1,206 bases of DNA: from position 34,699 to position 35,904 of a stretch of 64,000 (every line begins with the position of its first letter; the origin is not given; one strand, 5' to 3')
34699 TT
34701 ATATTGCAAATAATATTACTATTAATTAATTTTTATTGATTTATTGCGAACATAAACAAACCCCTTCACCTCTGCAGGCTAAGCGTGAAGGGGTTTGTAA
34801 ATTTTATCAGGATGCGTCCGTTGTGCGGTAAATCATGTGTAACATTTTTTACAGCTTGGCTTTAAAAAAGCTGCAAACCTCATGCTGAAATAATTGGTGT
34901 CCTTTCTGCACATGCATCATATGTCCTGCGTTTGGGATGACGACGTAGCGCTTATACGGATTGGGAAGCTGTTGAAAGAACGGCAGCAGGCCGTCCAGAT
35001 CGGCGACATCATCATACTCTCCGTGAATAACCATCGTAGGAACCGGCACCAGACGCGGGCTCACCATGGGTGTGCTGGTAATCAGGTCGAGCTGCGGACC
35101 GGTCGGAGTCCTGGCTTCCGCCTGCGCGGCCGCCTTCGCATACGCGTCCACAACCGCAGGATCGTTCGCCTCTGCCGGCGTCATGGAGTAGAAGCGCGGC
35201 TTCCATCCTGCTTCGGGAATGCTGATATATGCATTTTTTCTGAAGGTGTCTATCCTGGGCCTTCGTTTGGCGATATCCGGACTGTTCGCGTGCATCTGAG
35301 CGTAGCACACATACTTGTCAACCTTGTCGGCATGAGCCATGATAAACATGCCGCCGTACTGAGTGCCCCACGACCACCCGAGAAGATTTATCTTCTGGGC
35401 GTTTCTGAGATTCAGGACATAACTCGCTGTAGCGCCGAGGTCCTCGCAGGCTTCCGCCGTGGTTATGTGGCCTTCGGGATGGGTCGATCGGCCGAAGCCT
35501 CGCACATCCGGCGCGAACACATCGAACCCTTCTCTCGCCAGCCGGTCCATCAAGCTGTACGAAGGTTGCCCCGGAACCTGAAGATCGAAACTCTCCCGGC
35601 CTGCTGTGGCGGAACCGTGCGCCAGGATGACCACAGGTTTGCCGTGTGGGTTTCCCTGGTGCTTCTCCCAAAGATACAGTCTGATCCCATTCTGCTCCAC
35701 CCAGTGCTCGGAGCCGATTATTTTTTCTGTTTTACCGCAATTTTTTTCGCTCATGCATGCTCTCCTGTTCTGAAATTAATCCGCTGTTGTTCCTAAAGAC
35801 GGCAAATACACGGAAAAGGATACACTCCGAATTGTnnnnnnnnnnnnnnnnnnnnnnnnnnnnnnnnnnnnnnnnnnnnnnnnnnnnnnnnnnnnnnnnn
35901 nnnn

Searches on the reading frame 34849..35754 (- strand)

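Call 60: search_protein_families(library=ncbifam, proteins=[window:34849-35754:-], max_evalue=0.00001)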
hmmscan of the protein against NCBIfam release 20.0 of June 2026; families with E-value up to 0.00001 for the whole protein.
window:34849-35754:- (301 aa): 7 families
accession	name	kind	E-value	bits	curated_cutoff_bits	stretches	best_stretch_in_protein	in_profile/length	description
NF050089.1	i_nPHAscl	equivalog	6.1e-11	41.9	300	1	36-154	15-118/288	intracellular short-chain-length polyhydroxyalkanoate depolymerase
NF051488.1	bifunc_PcaDC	exception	8.4e-11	41.6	390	1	71-289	34-243/375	bifunctional 3-oxoadipate enol-lactonase/4-carboxymuconolactone decarboxylase PcaDC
TIGR02427.1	protocat_pcaD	equivalog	7.2e-10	38.7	255.85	1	74-297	37-250/251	3-oxoadipate enol-lactonase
NF047920.1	lactonase_UilS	equivalog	1.2e-09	38.3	400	1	21-151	8-125/285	UilS family quorum-quenching N-acyl-homoserine lactonase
NF051487.1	bifunc_PcaCD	exception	4.2e-09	36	430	1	69-297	192-411/413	bifunctional 4-carboxymuconolactone decarboxylase/3-oxoadipate enol-lactonase PcaCD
TIGR01249.1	pro_imino_pep_1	equivalog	4.3e-09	36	259.75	1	25-156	16-131/307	prolyl aminopeptidase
NF002043.0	PRK00870.1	subfamily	1.4e-06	28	265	1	61-151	53-146/302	haloalkane dehalogenase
